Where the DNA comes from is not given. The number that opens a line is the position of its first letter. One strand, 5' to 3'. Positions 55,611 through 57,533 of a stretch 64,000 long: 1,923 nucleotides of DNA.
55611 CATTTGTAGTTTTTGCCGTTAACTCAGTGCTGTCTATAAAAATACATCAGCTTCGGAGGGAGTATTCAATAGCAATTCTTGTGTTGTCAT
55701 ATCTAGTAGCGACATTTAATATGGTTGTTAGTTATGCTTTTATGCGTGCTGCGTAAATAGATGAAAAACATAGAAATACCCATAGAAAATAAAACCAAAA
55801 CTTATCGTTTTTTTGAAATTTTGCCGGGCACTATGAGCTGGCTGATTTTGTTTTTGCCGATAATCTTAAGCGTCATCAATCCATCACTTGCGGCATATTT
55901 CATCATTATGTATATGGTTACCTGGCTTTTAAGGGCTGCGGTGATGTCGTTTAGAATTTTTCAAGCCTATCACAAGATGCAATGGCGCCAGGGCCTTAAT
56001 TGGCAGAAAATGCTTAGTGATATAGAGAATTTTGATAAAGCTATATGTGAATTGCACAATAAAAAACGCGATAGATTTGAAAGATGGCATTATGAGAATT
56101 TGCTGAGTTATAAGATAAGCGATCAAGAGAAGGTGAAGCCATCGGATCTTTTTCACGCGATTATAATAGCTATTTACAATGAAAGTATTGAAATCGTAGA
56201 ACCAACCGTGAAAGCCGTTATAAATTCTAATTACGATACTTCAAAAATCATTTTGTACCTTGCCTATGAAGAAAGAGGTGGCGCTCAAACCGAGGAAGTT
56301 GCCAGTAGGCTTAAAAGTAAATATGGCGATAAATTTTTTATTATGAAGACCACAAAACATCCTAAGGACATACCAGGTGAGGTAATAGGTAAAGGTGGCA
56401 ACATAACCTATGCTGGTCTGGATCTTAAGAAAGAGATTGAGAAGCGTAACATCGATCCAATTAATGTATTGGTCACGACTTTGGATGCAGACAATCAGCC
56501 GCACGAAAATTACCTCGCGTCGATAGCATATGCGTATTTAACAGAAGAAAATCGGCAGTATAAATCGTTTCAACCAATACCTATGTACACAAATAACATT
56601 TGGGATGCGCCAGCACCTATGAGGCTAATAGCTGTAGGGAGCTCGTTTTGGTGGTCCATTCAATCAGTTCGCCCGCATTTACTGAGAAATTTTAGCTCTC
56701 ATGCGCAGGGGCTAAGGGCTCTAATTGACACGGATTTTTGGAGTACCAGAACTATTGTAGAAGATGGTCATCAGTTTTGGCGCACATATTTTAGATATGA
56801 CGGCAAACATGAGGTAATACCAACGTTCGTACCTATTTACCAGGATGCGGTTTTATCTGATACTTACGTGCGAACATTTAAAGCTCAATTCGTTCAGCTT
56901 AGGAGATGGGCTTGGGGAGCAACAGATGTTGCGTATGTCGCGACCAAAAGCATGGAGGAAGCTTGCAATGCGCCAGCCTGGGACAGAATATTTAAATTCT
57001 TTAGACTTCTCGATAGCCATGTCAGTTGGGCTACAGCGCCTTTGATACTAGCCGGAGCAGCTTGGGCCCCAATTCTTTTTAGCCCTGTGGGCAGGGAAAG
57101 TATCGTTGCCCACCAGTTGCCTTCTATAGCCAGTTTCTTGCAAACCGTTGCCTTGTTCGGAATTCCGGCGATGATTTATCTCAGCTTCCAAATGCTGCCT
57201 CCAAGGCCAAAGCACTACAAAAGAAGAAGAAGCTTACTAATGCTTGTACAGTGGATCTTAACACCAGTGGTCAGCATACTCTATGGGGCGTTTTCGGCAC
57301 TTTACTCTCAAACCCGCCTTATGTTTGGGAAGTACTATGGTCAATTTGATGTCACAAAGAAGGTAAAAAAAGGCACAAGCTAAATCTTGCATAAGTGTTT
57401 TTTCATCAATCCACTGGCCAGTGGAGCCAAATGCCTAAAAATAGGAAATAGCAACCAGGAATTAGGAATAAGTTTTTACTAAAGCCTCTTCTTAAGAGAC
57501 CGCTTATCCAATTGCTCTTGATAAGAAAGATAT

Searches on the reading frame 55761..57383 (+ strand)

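Call 84: search_protein_families(library=pfam, proteins=[window:55761-57383:+], max_evalue=0.001)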
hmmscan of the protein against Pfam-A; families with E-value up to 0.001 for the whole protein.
window:55761-57383:+ (540 aa): 0 families

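Call 86: search_protein_families(library=pfam, proteins=[window:55761-57383:+], max_evalue=1)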
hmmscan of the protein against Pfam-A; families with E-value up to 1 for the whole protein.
window:55761-57383:+ (540 aa): 3 families
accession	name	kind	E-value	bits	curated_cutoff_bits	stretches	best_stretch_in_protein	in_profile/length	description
PF13632.12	Glyco_trans_2_3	-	0.0077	16.5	27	1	238-432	2-179/198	Glycosyl transferase family group 2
PF00535.33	Glycos_transf_2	-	0.015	15.7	23.3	0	134-165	2-32/168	Glycosyl transferase family 2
PF00737.25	PsbH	-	0.89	9.7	24.6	0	24-43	31-50/52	Photosystem II 10 kDa phosphoprotein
